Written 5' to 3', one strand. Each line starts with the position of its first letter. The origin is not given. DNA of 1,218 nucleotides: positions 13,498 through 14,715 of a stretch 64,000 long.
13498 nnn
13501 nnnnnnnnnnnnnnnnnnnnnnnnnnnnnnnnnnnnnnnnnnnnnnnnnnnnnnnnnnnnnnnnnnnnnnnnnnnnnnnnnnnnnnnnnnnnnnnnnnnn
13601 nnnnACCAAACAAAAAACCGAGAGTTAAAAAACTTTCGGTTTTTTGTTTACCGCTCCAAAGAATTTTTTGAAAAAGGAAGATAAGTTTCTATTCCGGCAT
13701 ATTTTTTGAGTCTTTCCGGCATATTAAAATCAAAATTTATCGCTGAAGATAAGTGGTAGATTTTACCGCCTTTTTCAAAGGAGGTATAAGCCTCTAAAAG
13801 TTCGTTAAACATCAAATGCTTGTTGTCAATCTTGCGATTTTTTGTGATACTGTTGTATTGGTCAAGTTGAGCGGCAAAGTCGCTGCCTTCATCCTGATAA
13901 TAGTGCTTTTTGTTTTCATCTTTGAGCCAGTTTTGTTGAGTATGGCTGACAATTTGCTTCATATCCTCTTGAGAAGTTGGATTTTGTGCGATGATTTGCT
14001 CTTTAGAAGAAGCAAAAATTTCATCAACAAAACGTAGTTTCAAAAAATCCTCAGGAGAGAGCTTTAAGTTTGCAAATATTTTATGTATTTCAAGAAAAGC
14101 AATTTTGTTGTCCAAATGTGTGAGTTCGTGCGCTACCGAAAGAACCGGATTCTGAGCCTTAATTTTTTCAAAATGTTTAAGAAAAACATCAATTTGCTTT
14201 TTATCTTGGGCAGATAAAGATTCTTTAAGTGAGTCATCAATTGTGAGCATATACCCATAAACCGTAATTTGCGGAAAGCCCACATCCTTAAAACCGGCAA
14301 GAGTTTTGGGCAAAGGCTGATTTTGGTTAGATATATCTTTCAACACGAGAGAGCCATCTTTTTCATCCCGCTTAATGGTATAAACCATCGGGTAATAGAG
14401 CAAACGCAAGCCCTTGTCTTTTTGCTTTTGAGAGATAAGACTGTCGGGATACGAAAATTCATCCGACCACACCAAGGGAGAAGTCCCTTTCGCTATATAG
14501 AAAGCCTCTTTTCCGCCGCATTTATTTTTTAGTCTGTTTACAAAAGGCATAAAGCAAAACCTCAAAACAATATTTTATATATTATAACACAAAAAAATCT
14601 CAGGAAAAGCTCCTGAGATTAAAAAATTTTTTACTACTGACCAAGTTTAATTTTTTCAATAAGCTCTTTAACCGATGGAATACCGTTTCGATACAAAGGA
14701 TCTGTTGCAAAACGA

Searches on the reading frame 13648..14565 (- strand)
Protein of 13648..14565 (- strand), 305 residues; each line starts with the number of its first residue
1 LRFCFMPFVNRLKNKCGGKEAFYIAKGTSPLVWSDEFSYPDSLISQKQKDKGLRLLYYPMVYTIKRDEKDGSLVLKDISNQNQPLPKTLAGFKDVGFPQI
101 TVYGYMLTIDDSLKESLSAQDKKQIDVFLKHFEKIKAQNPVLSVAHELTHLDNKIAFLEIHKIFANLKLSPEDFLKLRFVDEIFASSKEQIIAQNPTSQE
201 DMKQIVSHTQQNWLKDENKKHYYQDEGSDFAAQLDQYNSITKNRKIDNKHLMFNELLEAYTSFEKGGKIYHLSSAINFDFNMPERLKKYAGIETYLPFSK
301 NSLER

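Call 6: search_protein_families(library=pfam, proteins=[window:13648-14565:-], max_evalue=0.01)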
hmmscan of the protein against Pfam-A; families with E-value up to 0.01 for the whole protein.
window:13648-14565:- (305 aa): 2 families
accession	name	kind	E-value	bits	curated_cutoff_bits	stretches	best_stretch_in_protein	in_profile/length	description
PF10466.14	Inhibitor_I34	-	0.0071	17.4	25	1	180-226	8-57/69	Saccharopepsin inhibitor I34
PF06034.16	DUF919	-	0.0097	16.2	21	0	119-137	14-32/62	Nucleopolyhedrovirus protein of unknown function (DUF919)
